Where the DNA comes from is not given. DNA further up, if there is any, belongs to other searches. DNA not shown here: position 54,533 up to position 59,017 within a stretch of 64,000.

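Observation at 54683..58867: Tandem cyclase homology domains in one polypeptide, fused to a STAND ATPase and a TPR-like array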

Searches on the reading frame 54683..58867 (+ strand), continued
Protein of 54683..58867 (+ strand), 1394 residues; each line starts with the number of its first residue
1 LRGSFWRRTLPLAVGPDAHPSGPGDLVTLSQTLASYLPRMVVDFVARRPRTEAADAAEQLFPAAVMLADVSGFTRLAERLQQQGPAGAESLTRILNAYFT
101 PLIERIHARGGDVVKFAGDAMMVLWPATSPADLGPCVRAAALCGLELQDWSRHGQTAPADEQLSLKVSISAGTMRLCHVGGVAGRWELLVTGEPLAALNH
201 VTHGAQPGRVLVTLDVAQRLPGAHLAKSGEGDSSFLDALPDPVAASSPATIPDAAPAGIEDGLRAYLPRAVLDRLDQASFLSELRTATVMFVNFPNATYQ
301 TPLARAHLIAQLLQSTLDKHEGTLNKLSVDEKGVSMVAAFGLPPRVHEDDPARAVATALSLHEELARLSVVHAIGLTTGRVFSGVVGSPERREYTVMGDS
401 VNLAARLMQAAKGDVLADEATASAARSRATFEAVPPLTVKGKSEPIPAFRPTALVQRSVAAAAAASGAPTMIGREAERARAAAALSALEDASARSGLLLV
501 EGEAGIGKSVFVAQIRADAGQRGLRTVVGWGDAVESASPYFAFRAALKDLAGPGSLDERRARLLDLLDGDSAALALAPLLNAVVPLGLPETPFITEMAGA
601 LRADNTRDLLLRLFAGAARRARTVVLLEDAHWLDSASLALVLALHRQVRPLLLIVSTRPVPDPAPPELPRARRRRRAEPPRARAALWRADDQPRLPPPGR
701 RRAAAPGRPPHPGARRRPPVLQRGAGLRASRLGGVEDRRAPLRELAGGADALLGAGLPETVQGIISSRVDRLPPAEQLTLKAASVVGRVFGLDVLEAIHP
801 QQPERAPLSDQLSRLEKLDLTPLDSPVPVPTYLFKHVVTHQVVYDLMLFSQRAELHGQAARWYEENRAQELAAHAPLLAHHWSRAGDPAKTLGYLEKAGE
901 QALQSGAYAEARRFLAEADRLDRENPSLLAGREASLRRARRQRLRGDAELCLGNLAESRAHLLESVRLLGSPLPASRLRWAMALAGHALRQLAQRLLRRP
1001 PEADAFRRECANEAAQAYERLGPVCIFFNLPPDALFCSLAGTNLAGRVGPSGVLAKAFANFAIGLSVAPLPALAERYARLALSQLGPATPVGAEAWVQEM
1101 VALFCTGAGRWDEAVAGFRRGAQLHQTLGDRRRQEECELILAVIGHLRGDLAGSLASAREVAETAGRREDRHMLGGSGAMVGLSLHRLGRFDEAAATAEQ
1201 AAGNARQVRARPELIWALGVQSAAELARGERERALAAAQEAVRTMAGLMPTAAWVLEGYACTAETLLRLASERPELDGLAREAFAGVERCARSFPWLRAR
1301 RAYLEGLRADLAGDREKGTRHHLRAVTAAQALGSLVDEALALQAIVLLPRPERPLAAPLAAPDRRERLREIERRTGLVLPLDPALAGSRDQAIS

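Call 8: find_homologous_proteins(query=window:54683-58867:+, max_evalue=1e-10)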
Query window:54683-58867:+ (1394 aa): 2442 proteins with E <= 1e-10 among 8000 candidates; the best 120 are listed.
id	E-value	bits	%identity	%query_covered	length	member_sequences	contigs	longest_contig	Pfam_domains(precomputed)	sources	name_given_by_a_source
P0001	0.0e+0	2946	100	98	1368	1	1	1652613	PF13401.13,PF00211.26,PF13191.13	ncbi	ncbi:MAG: adenylate/guanylate cyclase domain-containing protein [Myxococcales bacterium]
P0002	0.0e+0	1509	60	95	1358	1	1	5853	PF13401.13,PF00211.26,PF13191.13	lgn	-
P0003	0.0e+0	1018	46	92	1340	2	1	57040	PF13401.13,PF00211.26,PF07719.24,PF13191.13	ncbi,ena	-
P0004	2.2e-289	982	45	93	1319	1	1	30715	PF17874.8,PF13424.13,PF00211.26,PF07719.24,PF13191.13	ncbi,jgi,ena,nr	ncbi:MAG: AAA family ATPase [Candidatus Sericytochromatia bacterium]|nr:AAA family ATPase [Candidatu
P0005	3.7e-285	968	44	94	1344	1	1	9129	PF17874.8,PF13424.13,PF00211.26,PF13191.13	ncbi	-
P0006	2.0e-277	942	41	63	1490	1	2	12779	PF13424.13,PF13401.13,PF00211.26,PF13191.13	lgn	-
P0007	1.1e-276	940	43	93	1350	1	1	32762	PF13424.13,PF00211.26,PF13191.13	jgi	jgi:class 3 adenylate cyclase/tetratricopeptide (TPR) repeat protein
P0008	4.3e-271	921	43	92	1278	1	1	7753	PF13401.13,PF00211.26,PF13191.13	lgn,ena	-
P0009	1.1e-261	890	49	46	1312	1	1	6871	PF13401.13,PF00211.26,PF13191.13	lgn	-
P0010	5.2e-254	864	39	93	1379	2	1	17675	PF13424.13,PF00211.26,PF13191.13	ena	-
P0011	1.3e-246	840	41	94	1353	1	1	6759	PF00515.35,PF12895.14,PF13424.13,PF13401.13,PF00211.26,PF13181.13,PF13191.13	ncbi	ncbi:MAG TPA: adenylate/guanylate cyclase domain-containing protein [Stenomitos sp.]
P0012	2.6e-246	839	40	89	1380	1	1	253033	PF00515.35,PF13424.13,PF00211.26,PF07719.24,PF13191.13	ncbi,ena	-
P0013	8.9e-246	837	40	94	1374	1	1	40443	PF00211.26,PF13191.13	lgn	-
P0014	1.8e-245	836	40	94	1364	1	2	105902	PF13424.13,PF13401.13,PF00211.26,PF13191.13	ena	-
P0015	2.6e-244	832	41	92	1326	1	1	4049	PF17874.8,PF13424.13,PF00211.26,PF13191.13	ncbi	ncbi:MAG TPA: adenylate/guanylate cyclase domain-containing protein, partial [Herpetosiphonaceae bac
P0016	2.1e-243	829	44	92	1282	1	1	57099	PF00211.26,PF13191.13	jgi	jgi:class 3 adenylate cyclase/tetratricopeptide (TPR) repeat protein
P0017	7.5e-243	827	39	95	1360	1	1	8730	PF17874.8,PF13424.13,PF00211.26,PF13191.13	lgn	-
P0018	3.6e-242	825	45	46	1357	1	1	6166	PF17874.8,PF13424.13,PF00211.26,PF13181.13,PF07719.24,PF13191.13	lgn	-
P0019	8.3e-242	824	40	93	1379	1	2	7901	PF13401.13,PF00211.26,PF13191.13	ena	-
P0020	1.0e-241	824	40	93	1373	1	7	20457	PF13424.13,PF13401.13,PF00211.26,PF13191.13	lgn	-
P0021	2.2e-241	823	42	93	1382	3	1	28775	PF00211.26,PF13191.13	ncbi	-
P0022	7.1e-240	818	41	94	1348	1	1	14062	PF13424.13,PF00211.26,PF07719.24,PF13191.13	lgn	-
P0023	1.2e-239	817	39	91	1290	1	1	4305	PF17874.8,PF00211.26,PF13191.13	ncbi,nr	ncbi:MAG: AAA family ATPase, partial [Ardenticatenales bacterium]|nr:AAA family ATPase [Ardenticaten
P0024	1.2e-239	817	40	95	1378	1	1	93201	PF13401.13,PF00211.26,PF13191.13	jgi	-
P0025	1.4e-236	807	38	94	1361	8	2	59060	PF00211.26,PF13191.13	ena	-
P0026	6.6e-236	804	39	94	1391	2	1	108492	PF13424.13,PF13401.13,PF00211.26,PF13191.13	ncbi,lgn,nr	ncbi:MAG: adenylate/guanylate cyclase domain-containing protein [Herpetosiphonaceae bacterium]|nr:MA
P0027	1.3e-235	803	43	84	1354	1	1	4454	PF13424.13,PF13401.13,PF00211.26,PF13191.13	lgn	-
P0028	3.0e-235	802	39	95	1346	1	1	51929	PF00211.26,PF07719.24,PF13191.13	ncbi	-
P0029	5.7e-235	801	40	94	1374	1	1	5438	PF13424.13,PF13401.13,PF00211.26,PF07719.24,PF13191.13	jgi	jgi:class 3 adenylate cyclase/tetratricopeptide (TPR) repeat protein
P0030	1.8e-234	800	40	94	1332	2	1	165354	PF00515.35,PF13424.13,PF00211.26,PF07719.24,PF13191.13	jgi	jgi:class 3 adenylate cyclase/tetratricopeptide (TPR) repeat protein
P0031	2.0e-234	800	38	94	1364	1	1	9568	PF00211.26,PF07719.24,PF13191.13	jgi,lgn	-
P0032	2.4e-234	799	40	94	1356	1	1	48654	PF13424.13,PF00211.26,PF07719.24,PF13191.13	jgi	jgi:class 3 adenylate cyclase/tetratricopeptide (TPR) repeat protein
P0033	2.8e-234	799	40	92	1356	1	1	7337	PF13424.13,PF13401.13,PF00211.26,PF07719.24,PF13191.13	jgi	jgi:class 3 adenylate cyclase/tetratricopeptide (TPR) repeat protein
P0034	4.5e-234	798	40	94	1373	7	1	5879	PF13424.13,PF13401.13,PF00211.26,PF13191.13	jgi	jgi:class 3 adenylate cyclase/tetratricopeptide (TPR) repeat protein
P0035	8.6e-234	797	39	89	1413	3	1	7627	PF13424.13,PF13401.13,PF00211.26,PF07719.24,PF13191.13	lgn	-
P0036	2.0e-233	796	39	94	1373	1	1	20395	PF13424.13,PF00211.26,PF13191.13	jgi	jgi:predicted ATPase/class 3 adenylate cyclase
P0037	3.3e-233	796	41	94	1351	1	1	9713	PF13401.13,PF00211.26,PF13191.13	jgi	jgi:class 3 adenylate cyclase/tetratricopeptide (TPR) repeat protein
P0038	3.9e-233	795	40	90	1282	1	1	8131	PF00211.26,PF13191.13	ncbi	ncbi:MAG: adenylate/guanylate cyclase domain-containing protein, partial [Anaerolineae bacterium]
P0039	5.4e-233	795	45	46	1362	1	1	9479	PF13401.13,PF00211.26,PF13191.13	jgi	jgi:class 3 adenylate cyclase/tetratricopeptide (TPR) repeat protein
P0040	5.4e-233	795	39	94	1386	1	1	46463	PF13401.13,PF00211.26,PF13191.13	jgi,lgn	-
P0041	8.7e-233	794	40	95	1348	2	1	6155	PF00211.26,PF13191.13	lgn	-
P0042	2.4e-232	793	39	94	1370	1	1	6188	PF13401.13,PF00211.26,PF13191.13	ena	-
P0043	8.0e-232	791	38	95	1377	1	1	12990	PF13424.13,PF13401.13,PF00211.26,PF13191.13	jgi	jgi:class 3 adenylate cyclase/tetratricopeptide (TPR) repeat protein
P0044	6.3e-231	788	39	94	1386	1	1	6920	PF13424.13,PF13401.13,PF00211.26,PF13191.13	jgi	jgi:class 3 adenylate cyclase/tetratricopeptide (TPR) repeat protein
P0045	1.6e-230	787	37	94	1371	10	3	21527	PF13424.13,PF13401.13,PF00211.26,PF07719.24,PF13191.13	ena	-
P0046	3.8e-230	785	40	94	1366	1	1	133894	PF17874.8,PF13401.13,PF00211.26,PF07719.24,PF13191.13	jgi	jgi:class 3 adenylate cyclase/tetratricopeptide (TPR) repeat protein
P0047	8.6e-230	784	40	94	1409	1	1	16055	PF13401.13,PF00211.26,PF13191.13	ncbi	-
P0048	9.6e-230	784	38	94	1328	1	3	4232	PF17874.8,PF13424.13,PF13401.13,PF00211.26,PF07719.24,PF13191.13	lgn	-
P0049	1.9e-229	783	38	44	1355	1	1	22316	PF00211.26,PF13191.13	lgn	-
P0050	2.8e-229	782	38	94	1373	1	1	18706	PF13424.13,PF00211.26,PF07719.24,PF13191.13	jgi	-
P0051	3.1e-229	782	44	46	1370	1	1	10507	PF13401.13,PF00211.26,PF13181.13,PF07719.24,PF13191.13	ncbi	-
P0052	6.6e-229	781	38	95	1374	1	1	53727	PF00211.26,PF07719.24,PF13191.13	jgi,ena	-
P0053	7.2e-229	781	42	84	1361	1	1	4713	PF13424.13,PF00211.26,PF13191.13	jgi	jgi:class 3 adenylate cyclase/tetratricopeptide (TPR) repeat protein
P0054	9.3e-229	781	37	96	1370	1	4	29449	PF13424.13,PF00211.26,PF13191.13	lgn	-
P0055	9.4e-229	781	37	94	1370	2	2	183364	PF07721.21,PF14559.13,PF17874.8,PF00515.35,PF13424.13,PF13432.13,PF13428.13,PF00211.26,PF13181.13,PF07719.24,PF13191.13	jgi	jgi:predicted ATPase/class 3 adenylate cyclase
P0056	2.5e-228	779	39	94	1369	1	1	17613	PF13424.13,PF13401.13,PF00211.26,PF13191.13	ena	-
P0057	2.6e-228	779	38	95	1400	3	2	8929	PF13424.13,PF00211.26,PF07719.24,PF13191.13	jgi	-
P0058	2.7e-228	779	40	92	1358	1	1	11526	PF13424.13,PF00211.26,PF13191.13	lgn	-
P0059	4.0e-228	779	46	43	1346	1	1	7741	PF00515.35,PF13401.13,PF00211.26,PF07719.24,PF13191.13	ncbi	-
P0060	5.0e-228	778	39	97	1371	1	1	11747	PF17874.8,PF00211.26,PF13191.13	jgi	jgi:class 3 adenylate cyclase/tetratricopeptide (TPR) repeat protein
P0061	5.6e-228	778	41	95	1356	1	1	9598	PF00211.26,PF13191.13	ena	-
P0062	7.6e-228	778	39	94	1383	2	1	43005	PF13424.13,PF13401.13,PF00211.26,PF13191.13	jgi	jgi:class 3 adenylate cyclase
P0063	1.3e-227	777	39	94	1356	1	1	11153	PF00515.35,PF13424.13,PF13401.13,PF00211.26,PF13181.13,PF13191.13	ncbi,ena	-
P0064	2.2e-227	776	38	94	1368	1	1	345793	PF17874.8,PF13424.13,PF00211.26,PF07719.24,PF13191.13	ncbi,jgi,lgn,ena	jgi:class 3 adenylate cyclase/tetratricopeptide (TPR) repeat protein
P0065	4.0e-227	775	40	94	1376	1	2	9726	PF13424.13,PF13401.13,PF00211.26,PF13191.13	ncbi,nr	ncbi:MAG: AAA family ATPase [Gemmataceae bacterium]|nr:AAA family ATPase [Gemmataceae bacterium]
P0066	4.7e-227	775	40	91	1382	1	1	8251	PF00211.26,PF13191.13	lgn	-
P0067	1.2e-226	774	38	98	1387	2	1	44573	PF17874.8,PF00515.35,PF13424.13,PF13401.13,PF00211.26,PF13181.13,PF07719.24,PF13191.13,PF13374.13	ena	-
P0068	2.2e-226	773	38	94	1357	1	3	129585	PF13424.13,PF13401.13,PF00211.26,PF07719.24,PF13191.13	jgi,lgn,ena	jgi:class 3 adenylate cyclase/tetratricopeptide (TPR) repeat protein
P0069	2.9e-226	772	37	93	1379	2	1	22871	PF13424.13,PF00211.26,PF07719.24,PF13191.13,PF13374.13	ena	-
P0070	3.2e-226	772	40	94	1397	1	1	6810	PF13401.13,PF00211.26,PF07719.24,PF13191.13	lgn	-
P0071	5.8e-226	771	37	94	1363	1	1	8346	PF00211.26,PF13191.13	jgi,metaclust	metaclust:\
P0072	7.6e-226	771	39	89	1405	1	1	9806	PF13424.13,PF13401.13,PF00211.26,PF13191.13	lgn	-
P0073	8.1e-226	771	39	89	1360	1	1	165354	PF13424.13,PF00211.26,PF13191.13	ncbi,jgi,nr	ncbi:MAG: hypothetical protein QOE70_1369 [Chthoniobacter sp.]|jgi:class 3 adenylate cyclase/tetratr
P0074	1.0e-225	771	38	94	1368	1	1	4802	PF13424.13,PF13401.13,PF00211.26,PF07719.24,PF13191.13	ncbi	-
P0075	2.3e-225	770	41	91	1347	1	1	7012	PF00515.35,PF13424.13,PF00211.26,PF13191.13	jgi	jgi:class 3 adenylate cyclase/tetratricopeptide (TPR) repeat protein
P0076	3.3e-225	769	38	94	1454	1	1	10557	PF13401.13,PF00211.26,PF13191.13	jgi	jgi:class 3 adenylate cyclase/tetratricopeptide (TPR) repeat protein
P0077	5.9e-225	768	39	94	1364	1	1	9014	PF13424.13,PF13401.13,PF13428.13,PF00211.26,PF07719.24,PF13191.13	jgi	jgi:class 3 adenylate cyclase/tetratricopeptide (TPR) repeat protein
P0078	7.3e-225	768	39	94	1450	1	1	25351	PF17874.8,PF00515.35,PF13424.13,PF13401.13,PF00211.26,PF07719.24,PF13191.13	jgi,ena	-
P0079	9.2e-225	768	37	94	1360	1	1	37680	PF00211.26,PF13191.13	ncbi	-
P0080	9.5e-225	767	39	94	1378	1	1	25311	PF13424.13,PF13401.13,PF00211.26,PF07719.24,PF13191.13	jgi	jgi:class 3 adenylate cyclase/tetratricopeptide (TPR) repeat protein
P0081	1.3e-224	767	40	94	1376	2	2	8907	PF00211.26,PF13191.13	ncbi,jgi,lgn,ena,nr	ncbi:MAG TPA: adenylate/guanylate cyclase domain-containing protein [Chloroflexia bacterium]|nr:aden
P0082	2.0e-224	766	39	91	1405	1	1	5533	PF13401.13,PF00211.26,PF13191.13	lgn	-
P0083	2.4e-224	766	38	94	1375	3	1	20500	PF00515.35,PF13424.13,PF13401.13,PF00211.26,PF07719.24,PF13191.13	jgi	-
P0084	3.0e-224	766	39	94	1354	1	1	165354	PF13401.13,PF00211.26,PF13191.13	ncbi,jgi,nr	ncbi:MAG: hypothetical protein QOE70_1372 [Chthoniobacter sp.]|jgi:class 3 adenylate cyclase/tetratr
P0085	5.0e-224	765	42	46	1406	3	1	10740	PF13424.13,PF13401.13,PF00211.26,PF07719.24,PF13191.13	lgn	-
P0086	8.1e-224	764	39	94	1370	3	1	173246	PF00211.26,PF13191.13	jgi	-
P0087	1.3e-223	764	38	95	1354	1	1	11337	PF17874.8,PF13424.13,PF00211.26,PF07719.24,PF13191.13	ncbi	-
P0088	2.4e-223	763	39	94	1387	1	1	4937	PF13424.13,PF13401.13,PF00211.26,PF07719.24,PF13191.13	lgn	-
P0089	4.8e-223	762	38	94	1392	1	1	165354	PF00211.26,PF13191.13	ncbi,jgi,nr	ncbi:MAG: hypothetical protein QOE70_1370 [Chthoniobacter sp.]|jgi:class 3 adenylate cyclase/tetratr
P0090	6.8e-223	761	38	93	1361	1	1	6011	PF00211.26,PF13191.13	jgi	jgi:class 3 adenylate cyclase/tetratricopeptide (TPR) repeat protein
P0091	7.6e-223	761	39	94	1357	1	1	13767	PF13401.13,PF00211.26,PF13191.13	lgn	-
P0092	9.7e-223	761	38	94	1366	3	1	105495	PF00515.35,PF13424.13,PF00211.26,PF07719.24,PF13191.13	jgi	jgi:class 3 adenylate cyclase/tetratricopeptide (TPR) repeat protein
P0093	1.8e-222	760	40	91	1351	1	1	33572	PF13424.13,PF13401.13,PF00211.26,PF07719.24,PF13191.13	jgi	jgi:class 3 adenylate cyclase/tetratricopeptide (TPR) repeat protein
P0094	2.1e-222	760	39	92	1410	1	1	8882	PF13424.13,PF00211.26,PF13191.13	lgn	-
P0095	2.2e-222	760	37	94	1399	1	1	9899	PF17874.8,PF13424.13,PF13401.13,PF00211.26,PF07719.24,PF13191.13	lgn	-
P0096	2.8e-222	759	40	95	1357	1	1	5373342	PF13401.13,PF00211.26,PF13191.13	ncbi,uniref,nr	ncbi:hypothetical protein D0B54_20535 [Solimonas sp. K1W22B-7]|uniref:AAA family ATPase n=1 Tax=Soli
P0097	3.0e-222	759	43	46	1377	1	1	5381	PF17874.8,PF13401.13,PF00211.26,PF13191.13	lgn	-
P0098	7.2e-222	758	38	94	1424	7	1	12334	PF00211.26,PF13191.13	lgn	-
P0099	3.2e-221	756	39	91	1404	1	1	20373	PF13401.13,PF00211.26,PF13191.13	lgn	-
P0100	4.0e-221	755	39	91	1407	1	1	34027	PF13401.13,PF00211.26,PF13191.13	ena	-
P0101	6.3e-221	755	38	94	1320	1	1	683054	PF14559.13,PF13424.13,PF13428.13,PF00211.26,PF07719.24,PF13191.13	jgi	jgi:class 3 adenylate cyclase/tetratricopeptide (TPR) repeat protein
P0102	6.6e-221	755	36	95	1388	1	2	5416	PF00515.35,PF13424.13,PF13401.13,PF00211.26,PF07719.24,PF13191.13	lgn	-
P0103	7.1e-221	755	37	95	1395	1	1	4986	PF13424.13,PF00211.26,PF13191.13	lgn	-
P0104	7.4e-221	755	38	92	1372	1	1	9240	PF00211.26,PF13191.13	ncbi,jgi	-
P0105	1.9e-220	753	40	90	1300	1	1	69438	PF13424.13,PF00211.26,PF13191.13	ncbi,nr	ncbi:MAG: AAA family ATPase [Deltaproteobacteria bacterium]|nr:AAA family ATPase [Deltaproteobacteri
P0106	2.8e-220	753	37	95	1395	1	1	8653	PF13401.13,PF00211.26,PF13191.13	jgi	jgi:class 3 adenylate cyclase/tetratricopeptide (TPR) repeat protein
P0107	5.8e-220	752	40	92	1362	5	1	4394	PF00211.26,PF13191.13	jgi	jgi:class 3 adenylate cyclase/tetratricopeptide (TPR) repeat protein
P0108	6.8e-220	751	38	91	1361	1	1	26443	PF13424.13,PF13401.13,PF00211.26,PF13191.13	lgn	-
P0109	1.0e-219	751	40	89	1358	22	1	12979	PF00211.26,PF13191.13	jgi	jgi:class 3 adenylate cyclase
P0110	1.5e-219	750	38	94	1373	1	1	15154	PF00515.35,PF13424.13,PF13401.13,PF00211.26,PF13191.13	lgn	-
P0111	2.3e-219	750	37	94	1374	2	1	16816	PF13424.13,PF13401.13,PF00211.26,PF07719.24,PF13191.13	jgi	jgi:class 3 adenylate cyclase/tetratricopeptide (TPR) repeat protein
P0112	3.5e-219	749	38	95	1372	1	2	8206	PF13424.13,PF13401.13,PF00211.26,PF07719.24,PF13191.13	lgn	-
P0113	3.5e-219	749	38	97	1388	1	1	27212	PF13424.13,PF13401.13,PF00211.26,PF13191.13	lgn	-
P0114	4.3e-219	749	41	83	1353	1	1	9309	PF00211.26,PF13191.13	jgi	jgi:class 3 adenylate cyclase/tetratricopeptide (TPR) repeat protein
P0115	6.6e-219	748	38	95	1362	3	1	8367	PF13424.13,PF00211.26,PF07719.24,PF13191.13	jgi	-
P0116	1.4e-218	747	36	93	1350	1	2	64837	PF13424.13,PF00211.26,PF07719.24,PF13191.13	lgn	-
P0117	1.5e-218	747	38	94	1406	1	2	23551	PF13401.13,PF00211.26,PF13191.13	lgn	-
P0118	2.3e-218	746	37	91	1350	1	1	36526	PF13424.13,PF00211.26,PF07719.24,PF13191.13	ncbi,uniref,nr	ncbi:adenylate/guanylate cyclase domain-containing protein [Acaryochloris sp. IP29b_bin.137]|uniref:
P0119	2.3e-218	746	39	96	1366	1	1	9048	PF13424.13,PF00211.26,PF13191.13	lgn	-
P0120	2.5e-218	746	35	94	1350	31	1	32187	PF13424.13,PF00211.26,PF07719.24,PF13191.13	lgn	-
